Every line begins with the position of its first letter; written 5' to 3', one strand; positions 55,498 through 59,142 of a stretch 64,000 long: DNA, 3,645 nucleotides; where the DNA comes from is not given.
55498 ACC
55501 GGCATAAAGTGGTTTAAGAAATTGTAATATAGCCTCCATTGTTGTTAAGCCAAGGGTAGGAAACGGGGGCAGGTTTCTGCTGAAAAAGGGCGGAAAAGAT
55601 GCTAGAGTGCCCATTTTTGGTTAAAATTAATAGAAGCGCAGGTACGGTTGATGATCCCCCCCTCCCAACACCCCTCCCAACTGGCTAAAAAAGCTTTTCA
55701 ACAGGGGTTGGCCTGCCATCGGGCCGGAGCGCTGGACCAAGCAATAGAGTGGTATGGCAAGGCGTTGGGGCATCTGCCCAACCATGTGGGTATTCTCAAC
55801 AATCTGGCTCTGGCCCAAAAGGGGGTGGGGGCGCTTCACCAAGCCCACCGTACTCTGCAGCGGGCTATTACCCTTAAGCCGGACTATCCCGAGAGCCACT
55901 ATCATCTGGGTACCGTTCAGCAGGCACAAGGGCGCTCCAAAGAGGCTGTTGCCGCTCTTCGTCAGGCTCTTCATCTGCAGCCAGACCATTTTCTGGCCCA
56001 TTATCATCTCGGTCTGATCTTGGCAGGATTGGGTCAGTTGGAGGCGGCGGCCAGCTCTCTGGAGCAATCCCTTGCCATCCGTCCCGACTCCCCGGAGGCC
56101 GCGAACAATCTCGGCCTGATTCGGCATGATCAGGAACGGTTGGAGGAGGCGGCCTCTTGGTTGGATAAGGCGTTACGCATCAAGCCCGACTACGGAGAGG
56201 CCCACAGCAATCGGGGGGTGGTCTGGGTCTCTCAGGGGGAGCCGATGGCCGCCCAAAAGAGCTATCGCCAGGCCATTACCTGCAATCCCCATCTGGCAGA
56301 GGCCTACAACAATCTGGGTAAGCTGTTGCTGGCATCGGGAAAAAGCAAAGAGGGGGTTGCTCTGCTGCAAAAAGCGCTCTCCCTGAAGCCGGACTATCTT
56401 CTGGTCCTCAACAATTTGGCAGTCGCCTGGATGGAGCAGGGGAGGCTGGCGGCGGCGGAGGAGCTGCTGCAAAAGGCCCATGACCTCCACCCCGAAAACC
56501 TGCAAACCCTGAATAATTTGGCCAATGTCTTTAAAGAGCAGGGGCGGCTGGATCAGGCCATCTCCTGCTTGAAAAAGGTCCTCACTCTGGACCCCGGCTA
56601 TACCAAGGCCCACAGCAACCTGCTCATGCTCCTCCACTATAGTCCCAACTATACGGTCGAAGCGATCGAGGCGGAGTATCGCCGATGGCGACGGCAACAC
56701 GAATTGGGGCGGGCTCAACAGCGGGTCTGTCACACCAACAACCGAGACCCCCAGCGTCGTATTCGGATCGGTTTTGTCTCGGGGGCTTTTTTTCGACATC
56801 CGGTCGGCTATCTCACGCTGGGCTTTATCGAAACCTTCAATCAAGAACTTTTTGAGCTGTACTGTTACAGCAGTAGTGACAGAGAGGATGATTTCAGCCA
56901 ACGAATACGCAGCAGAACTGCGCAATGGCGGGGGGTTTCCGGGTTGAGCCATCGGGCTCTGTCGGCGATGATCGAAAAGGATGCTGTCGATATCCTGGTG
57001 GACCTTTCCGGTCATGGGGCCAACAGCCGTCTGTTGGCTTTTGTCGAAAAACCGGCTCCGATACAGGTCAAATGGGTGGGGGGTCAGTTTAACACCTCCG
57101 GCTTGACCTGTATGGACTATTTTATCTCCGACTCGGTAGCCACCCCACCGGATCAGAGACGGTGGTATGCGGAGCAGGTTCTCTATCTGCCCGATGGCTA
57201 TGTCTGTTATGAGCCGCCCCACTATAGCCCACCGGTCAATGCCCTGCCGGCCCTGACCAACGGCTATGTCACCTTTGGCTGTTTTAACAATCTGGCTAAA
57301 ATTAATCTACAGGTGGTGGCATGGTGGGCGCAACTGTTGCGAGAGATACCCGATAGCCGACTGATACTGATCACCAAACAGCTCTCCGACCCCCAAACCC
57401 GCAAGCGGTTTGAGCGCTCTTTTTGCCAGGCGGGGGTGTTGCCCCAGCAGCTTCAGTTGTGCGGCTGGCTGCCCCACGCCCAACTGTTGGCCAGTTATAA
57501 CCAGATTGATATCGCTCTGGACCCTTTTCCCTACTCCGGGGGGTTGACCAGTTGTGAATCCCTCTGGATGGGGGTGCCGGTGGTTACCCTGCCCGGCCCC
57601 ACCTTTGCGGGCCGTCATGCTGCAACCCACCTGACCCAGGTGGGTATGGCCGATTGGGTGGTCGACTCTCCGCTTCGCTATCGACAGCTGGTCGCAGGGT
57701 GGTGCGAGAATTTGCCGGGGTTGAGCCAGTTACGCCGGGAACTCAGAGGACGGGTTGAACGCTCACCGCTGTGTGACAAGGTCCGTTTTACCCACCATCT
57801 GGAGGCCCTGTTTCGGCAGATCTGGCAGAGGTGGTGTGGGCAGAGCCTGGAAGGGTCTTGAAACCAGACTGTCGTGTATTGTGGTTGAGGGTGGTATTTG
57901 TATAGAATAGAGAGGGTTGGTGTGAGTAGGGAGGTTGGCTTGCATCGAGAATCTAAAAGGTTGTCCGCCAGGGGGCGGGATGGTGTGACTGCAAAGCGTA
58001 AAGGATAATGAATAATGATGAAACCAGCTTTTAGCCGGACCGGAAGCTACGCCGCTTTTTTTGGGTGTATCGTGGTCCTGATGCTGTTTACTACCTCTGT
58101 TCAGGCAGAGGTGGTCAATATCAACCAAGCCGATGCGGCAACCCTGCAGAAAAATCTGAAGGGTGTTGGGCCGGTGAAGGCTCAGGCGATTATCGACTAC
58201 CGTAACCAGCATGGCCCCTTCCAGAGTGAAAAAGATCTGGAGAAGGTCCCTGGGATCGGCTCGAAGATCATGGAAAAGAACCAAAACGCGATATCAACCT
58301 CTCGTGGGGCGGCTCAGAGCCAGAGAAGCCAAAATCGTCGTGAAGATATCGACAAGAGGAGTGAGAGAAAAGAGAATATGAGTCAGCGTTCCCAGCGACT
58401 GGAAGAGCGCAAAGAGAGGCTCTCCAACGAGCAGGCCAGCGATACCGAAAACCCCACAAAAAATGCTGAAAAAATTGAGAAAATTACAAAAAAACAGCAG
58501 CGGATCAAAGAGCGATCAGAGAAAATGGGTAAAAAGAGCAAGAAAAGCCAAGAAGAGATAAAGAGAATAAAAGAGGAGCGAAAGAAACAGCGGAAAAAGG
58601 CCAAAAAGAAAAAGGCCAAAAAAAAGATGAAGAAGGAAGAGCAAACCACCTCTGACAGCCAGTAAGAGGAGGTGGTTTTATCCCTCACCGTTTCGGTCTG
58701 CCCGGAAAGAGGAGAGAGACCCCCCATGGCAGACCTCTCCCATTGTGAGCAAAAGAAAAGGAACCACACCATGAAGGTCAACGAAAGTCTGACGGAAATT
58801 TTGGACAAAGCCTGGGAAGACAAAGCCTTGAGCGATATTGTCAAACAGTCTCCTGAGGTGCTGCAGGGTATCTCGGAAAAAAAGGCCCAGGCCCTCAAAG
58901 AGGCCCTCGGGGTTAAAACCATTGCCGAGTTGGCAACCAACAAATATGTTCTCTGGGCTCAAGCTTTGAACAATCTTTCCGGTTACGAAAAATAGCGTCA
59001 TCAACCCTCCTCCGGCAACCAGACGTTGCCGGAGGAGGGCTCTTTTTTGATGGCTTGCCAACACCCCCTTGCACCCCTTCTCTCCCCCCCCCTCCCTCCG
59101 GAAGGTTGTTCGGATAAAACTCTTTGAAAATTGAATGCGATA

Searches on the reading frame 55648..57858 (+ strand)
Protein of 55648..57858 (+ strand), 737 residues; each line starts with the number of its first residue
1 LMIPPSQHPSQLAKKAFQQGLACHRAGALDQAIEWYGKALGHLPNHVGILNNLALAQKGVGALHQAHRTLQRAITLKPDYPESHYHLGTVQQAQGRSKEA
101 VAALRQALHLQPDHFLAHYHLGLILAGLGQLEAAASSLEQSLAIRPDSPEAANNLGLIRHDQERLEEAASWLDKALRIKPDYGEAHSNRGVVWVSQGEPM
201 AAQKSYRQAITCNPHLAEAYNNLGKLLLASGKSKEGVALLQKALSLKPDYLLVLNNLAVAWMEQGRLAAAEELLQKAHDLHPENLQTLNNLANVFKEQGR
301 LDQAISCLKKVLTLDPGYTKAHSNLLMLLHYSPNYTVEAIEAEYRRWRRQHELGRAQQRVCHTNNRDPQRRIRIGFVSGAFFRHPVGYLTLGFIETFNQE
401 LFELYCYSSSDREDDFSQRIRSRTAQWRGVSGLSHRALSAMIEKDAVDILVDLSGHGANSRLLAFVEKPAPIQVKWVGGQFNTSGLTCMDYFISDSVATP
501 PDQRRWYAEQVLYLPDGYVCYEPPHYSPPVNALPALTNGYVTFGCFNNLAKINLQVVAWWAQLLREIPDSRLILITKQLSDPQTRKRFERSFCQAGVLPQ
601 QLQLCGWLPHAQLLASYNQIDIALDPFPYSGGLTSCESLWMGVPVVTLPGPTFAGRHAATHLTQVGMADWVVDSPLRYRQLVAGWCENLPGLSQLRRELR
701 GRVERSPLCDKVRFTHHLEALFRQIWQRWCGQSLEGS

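Call 25: search_protein_families(library=pfam, proteins=[window:55648-57858:+], max_evalue=0.001)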
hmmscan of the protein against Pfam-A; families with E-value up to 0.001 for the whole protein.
window:55648-57858:+ (737 aa): 32 families (the best 25 are shown)
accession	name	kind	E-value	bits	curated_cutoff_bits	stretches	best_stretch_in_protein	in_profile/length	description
PF00515.34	TPR_1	-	2.1e-55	182.9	27.8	6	287-318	3-34/34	Tetratricopeptide repeat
PF13414.12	TPR_11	-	4.2e-52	174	26.8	6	156-197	1-42/42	TPR repeat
PF07719.23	TPR_2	-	6.6e-48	157.3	27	6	287-317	3-33/34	Tetratricopeptide repeat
PF13844.12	Glyco_transf_41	-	1.1e-42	146.5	25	2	365-519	74-229/543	Glycosyl transferase family 41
PF13181.12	TPR_8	-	3.2e-39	130.2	25.7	2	286-317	2-33/34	Tetratricopeptide repeat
PF13431.12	TPR_17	-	6.3e-35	117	24.4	1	206-235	2-31/34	Tetratricopeptide repeat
PF13432.12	TPR_16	-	2.4e-33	114.6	32.7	4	87-149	3-65/65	Tetratricopeptide repeat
PF14559.12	TPR_19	-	2.6e-30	105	25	4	262-318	2-58/68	Tetratricopeptide repeat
PF13424.12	TPR_12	-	3.2e-29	101.4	30.1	4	252-314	4-74/77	Tetratricopeptide repeat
PF13428.12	TPR_14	-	6.7e-26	88.6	23.5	0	82-122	2-42/44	Tetratricopeptide repeat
PF13176.12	TPR_7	-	1.7e-20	71.7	27.9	0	287-316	1-30/36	Tetratricopeptide repeat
PF13374.12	TPR_10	-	1.5e-19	69.8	27.5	1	253-280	4-31/42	Tetratricopeptide repeat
PF23914.1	TPR_CcmH_CycH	-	2.3e-16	60.5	42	2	207-314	40-150/158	Cytochrome c-type biogenesis protein H TPR domain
PF13371.12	TPR_9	-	3.1e-15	56.4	35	1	93-152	7-66/73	Tetratricopeptide repeat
PF13174.12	TPR_6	-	8e-14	51.7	26.3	0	83-113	2-32/33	Tetratricopeptide repeat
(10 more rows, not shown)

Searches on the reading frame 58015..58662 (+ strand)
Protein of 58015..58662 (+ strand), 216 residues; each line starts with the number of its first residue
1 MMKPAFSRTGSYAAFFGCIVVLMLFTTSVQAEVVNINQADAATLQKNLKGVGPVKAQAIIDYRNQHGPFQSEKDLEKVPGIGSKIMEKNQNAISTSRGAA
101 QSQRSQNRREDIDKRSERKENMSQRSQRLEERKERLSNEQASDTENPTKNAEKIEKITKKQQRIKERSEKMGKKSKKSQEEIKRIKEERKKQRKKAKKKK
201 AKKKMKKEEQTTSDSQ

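Call 25: search_protein_families(library=pfam, proteins=[window:58015-58662:+], max_evalue=0.001)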
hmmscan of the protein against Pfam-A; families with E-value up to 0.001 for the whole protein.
window:58015-58662:+ (216 aa): 3 families
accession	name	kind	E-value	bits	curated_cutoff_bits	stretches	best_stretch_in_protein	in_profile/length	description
PF12836.13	HHH_3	-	1.1e-19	70.7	27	1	29-92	1-63/65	Helix-hairpin-helix motif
PF00633.29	HHH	-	5.6e-10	39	24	1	34-62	3-30/30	Helix-hairpin-helix motif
PF14520.12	HHH_5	-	0.00044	21.1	27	0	37-61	30-53/57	Helix-hairpin-helix domain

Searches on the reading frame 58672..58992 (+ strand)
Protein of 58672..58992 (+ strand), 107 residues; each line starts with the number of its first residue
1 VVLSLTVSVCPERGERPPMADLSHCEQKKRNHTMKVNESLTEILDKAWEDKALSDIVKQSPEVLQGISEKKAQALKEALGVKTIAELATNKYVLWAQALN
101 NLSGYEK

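Call 25: search_protein_families(library=pfam, proteins=[window:58672-58992:+], max_evalue=0.001)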
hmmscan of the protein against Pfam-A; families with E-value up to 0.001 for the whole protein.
window:58672-58992:+ (107 aa): 1 family
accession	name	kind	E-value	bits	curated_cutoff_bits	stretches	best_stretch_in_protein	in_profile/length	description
PF14520.12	HHH_5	-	0.001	20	27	0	64-89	7-31/57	Helix-hairpin-helix domain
